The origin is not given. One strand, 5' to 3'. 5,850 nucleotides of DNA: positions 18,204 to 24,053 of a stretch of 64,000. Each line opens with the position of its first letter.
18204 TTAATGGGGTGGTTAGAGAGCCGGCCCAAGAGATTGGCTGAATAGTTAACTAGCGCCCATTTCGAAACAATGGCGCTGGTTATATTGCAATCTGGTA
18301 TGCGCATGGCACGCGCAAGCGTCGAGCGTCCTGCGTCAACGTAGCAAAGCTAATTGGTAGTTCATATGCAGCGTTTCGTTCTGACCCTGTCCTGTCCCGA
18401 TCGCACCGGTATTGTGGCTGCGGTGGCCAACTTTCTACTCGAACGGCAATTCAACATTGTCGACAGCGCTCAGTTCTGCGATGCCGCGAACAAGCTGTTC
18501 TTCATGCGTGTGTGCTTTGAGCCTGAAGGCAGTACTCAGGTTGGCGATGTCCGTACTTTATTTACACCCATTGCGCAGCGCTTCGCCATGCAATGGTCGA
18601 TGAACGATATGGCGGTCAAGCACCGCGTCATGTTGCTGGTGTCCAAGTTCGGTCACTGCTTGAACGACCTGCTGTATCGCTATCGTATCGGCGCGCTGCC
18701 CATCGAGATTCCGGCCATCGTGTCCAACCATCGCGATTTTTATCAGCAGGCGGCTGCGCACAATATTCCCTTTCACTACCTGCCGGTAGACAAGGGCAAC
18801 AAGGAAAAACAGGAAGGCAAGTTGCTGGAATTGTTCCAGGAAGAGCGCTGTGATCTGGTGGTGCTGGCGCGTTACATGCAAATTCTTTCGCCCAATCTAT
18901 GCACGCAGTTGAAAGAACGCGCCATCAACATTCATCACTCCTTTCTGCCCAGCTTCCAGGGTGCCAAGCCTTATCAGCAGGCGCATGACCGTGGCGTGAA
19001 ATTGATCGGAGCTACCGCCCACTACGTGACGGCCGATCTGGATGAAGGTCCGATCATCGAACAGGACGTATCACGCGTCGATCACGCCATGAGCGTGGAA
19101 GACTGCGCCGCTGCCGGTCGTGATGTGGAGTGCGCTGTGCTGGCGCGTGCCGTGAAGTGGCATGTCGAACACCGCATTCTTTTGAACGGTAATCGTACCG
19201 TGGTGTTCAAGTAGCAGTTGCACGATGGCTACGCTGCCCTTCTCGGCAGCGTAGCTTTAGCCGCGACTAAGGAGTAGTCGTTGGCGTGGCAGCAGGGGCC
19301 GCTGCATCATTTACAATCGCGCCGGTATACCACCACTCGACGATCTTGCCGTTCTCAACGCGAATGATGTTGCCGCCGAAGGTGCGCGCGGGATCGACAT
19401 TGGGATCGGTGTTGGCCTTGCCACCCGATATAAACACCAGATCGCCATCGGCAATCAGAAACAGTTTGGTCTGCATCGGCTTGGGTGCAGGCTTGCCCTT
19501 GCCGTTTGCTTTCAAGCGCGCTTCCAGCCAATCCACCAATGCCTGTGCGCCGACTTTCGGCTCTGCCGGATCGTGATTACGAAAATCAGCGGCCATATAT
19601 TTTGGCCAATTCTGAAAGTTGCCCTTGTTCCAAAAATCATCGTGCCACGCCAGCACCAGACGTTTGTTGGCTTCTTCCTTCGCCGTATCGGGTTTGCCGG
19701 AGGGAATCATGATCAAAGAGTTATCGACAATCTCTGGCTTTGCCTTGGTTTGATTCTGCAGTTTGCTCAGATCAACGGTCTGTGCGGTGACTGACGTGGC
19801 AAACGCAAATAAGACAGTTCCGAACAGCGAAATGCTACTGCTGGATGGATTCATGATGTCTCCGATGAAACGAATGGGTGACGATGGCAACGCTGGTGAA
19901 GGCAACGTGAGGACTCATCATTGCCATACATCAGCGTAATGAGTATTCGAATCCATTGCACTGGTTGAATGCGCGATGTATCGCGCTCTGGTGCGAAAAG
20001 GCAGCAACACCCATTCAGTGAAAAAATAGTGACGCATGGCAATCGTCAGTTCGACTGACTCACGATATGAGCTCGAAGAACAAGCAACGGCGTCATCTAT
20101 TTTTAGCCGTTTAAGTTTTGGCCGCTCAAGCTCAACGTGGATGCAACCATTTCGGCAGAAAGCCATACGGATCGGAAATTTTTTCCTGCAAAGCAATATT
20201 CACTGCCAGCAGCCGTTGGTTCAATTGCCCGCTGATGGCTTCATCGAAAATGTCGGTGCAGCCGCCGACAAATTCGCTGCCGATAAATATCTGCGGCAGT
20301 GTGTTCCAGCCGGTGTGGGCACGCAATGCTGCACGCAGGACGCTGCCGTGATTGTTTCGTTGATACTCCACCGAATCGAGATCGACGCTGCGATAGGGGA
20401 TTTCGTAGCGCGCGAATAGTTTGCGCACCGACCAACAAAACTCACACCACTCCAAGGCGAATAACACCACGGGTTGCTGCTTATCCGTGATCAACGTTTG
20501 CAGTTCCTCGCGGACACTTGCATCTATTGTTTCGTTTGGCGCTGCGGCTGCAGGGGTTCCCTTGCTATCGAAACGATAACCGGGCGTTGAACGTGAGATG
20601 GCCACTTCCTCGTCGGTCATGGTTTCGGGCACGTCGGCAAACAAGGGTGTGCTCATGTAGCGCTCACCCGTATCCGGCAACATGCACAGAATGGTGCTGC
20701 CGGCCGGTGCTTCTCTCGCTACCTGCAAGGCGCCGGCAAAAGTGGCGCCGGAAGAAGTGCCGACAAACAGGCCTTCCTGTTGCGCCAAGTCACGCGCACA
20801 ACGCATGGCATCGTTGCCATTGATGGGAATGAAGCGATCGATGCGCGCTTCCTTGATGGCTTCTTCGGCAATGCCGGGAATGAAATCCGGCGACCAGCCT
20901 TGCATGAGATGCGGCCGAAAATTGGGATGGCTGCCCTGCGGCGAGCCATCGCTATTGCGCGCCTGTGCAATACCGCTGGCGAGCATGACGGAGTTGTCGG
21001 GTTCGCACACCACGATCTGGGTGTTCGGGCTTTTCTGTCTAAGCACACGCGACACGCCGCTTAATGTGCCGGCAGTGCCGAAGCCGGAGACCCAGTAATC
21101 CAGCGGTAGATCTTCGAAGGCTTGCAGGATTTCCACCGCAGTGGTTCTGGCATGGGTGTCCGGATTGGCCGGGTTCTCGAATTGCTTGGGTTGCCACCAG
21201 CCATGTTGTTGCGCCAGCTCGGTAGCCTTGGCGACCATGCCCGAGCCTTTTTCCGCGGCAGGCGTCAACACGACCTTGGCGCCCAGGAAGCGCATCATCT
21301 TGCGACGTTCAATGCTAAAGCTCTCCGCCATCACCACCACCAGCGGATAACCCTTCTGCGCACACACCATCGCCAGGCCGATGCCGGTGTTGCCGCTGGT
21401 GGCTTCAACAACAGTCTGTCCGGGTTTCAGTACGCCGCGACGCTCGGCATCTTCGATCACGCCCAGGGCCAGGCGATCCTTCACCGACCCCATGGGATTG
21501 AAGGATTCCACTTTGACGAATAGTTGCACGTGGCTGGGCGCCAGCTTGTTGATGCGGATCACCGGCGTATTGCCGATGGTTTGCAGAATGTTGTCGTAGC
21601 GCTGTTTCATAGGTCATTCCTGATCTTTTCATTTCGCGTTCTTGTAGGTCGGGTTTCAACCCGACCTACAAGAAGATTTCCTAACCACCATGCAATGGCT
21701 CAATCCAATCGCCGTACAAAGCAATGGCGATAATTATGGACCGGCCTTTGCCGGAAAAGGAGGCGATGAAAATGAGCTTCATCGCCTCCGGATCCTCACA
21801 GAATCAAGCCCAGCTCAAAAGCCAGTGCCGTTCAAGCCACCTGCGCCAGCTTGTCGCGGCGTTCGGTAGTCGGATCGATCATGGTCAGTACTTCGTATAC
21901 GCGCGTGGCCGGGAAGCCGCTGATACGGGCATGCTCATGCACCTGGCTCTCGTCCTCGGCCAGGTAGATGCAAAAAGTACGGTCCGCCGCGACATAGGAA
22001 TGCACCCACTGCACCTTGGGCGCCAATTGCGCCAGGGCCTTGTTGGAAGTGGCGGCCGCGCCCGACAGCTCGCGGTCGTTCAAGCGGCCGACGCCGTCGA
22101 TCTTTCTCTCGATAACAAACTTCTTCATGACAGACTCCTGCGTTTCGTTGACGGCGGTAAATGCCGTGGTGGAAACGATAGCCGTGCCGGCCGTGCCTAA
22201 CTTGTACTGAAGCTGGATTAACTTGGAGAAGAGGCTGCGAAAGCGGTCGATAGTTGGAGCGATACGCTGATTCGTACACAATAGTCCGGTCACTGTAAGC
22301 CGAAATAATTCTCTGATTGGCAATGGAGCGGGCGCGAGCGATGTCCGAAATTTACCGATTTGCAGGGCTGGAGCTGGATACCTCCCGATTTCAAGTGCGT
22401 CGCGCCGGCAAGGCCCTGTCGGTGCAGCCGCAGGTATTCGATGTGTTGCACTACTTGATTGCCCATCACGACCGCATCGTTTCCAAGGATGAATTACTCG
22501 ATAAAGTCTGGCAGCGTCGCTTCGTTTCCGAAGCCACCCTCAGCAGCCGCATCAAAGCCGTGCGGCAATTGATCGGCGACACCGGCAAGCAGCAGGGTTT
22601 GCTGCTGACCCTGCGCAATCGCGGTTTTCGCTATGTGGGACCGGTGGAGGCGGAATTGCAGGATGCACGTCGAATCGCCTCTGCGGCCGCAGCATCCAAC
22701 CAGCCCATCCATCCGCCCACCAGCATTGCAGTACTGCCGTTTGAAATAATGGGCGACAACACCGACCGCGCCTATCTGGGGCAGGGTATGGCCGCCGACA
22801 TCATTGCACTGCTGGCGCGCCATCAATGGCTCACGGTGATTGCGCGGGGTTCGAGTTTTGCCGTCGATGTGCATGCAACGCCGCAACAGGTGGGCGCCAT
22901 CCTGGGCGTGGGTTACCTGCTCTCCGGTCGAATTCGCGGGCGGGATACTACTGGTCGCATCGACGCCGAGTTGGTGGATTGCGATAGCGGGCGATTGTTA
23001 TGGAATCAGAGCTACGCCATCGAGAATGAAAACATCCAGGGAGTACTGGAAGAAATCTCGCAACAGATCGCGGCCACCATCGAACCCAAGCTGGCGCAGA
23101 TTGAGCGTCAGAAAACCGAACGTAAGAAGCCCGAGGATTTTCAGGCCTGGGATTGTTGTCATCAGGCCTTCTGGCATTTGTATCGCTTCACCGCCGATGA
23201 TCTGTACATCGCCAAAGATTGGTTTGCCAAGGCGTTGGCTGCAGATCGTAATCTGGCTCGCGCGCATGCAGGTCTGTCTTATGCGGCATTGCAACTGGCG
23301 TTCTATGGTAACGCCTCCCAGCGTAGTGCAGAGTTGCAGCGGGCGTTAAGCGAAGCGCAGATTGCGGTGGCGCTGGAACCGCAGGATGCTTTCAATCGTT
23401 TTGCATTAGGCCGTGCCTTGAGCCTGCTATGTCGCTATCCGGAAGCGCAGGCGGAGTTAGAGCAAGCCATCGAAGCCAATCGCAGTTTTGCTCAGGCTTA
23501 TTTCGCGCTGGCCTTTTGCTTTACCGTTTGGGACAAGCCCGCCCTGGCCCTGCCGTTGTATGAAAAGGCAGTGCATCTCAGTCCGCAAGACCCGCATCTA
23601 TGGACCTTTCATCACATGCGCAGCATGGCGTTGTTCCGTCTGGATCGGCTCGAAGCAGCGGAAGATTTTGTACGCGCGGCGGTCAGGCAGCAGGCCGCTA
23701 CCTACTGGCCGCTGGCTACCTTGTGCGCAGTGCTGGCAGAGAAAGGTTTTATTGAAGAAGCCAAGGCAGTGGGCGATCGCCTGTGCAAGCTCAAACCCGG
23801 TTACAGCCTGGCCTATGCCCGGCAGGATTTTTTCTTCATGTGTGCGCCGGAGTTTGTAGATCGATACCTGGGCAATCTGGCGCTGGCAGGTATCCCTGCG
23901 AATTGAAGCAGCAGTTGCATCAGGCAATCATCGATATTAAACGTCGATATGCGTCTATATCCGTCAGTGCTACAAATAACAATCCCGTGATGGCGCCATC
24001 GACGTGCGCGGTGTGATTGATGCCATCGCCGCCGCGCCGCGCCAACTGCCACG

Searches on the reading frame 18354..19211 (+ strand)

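Call 80: search_protein_families(library=pfam, proteins=[window:18354-19211:+], max_evalue=0.00001)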
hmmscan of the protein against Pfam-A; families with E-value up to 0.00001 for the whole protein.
window:18354-19211:+ (286 aa): 2 families
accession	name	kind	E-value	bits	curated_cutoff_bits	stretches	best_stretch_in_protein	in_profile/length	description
PF00551.24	Formyl_trans_N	-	2.7e-37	128.7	26.1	1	91-267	2-181/181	Formyl transferase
PF01842.31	ACT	-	7.9e-07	29.2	27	1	9-54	2-49/66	ACT domain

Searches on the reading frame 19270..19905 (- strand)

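Call 80: search_protein_families(library=pfam, proteins=[window:19270-19905:-], max_evalue=0.00001)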
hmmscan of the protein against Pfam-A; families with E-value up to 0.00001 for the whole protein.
window:19270-19905:- (212 aa): 2 families
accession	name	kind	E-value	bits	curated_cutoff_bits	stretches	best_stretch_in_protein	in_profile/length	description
PF12680.13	SnoaL_2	-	5.7e-10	40.2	27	1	86-191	3-102/102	SnoaL-like domain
PF07366.18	SnoaL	-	4.5e-09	36.6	28.4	0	83-133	2-53/126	SnoaL-like polyketide cyclase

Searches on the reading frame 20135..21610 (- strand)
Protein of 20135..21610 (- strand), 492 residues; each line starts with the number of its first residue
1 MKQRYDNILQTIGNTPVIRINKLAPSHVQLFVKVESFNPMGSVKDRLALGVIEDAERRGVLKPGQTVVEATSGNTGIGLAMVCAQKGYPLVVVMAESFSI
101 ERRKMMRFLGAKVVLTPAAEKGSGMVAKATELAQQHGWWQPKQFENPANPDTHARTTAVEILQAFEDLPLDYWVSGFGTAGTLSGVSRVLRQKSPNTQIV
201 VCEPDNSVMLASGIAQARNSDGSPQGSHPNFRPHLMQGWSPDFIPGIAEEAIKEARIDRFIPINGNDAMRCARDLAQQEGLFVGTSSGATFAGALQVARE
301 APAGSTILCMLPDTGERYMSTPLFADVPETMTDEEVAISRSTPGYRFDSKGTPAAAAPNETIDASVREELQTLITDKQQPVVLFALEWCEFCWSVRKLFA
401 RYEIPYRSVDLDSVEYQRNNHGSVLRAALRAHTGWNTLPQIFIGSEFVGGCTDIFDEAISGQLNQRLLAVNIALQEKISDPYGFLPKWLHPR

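Call 80: search_protein_families(library=pfam, proteins=[window:20135-21610:-], max_evalue=0.00001)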
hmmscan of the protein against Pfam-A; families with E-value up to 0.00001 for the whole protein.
window:20135-21610:- (492 aa): 2 families
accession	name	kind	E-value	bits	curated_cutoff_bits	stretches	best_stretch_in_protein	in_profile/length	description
PF00291.31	PALP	-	4e-70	236.9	35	1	8-313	1-295/295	Pyridoxal-phosphate dependent enzyme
PF00462.30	Glutaredoxin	-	5.3e-14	52.6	22.9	1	381-448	1-60/60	Glutaredoxin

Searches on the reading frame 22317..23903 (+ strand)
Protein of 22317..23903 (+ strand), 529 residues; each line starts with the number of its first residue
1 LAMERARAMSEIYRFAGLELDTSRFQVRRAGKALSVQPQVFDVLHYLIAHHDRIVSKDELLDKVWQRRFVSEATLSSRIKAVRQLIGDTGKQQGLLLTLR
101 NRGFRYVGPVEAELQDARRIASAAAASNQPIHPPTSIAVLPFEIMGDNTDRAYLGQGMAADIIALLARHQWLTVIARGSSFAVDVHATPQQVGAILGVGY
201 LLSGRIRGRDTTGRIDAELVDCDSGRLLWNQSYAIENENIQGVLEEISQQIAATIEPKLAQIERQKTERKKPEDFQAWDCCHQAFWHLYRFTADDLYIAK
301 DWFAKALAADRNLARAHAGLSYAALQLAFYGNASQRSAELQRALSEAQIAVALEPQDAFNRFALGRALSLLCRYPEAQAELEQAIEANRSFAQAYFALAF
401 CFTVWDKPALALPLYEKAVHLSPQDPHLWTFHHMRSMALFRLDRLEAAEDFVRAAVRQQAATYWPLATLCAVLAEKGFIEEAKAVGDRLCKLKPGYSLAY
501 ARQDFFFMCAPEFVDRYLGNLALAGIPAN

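Call 80: search_protein_families(library=pfam, proteins=[window:22317-23903:+], max_evalue=0.00001)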
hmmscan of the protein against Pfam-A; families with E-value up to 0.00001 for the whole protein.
window:22317-23903:+ (529 aa): 3 families
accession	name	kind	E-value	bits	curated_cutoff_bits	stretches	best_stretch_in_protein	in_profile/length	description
PF00486.34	Trans_reg_C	-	1e-14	54.8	26.2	1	31-105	1-76/77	Transcriptional regulatory protein, C terminal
PF07719.23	TPR_2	-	1.8e-06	28.1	27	0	362-389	5-32/34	Tetratricopeptide repeat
PF13431.12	TPR_17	-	5.4e-06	26.7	24.4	0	381-402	2-23/34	Tetratricopeptide repeat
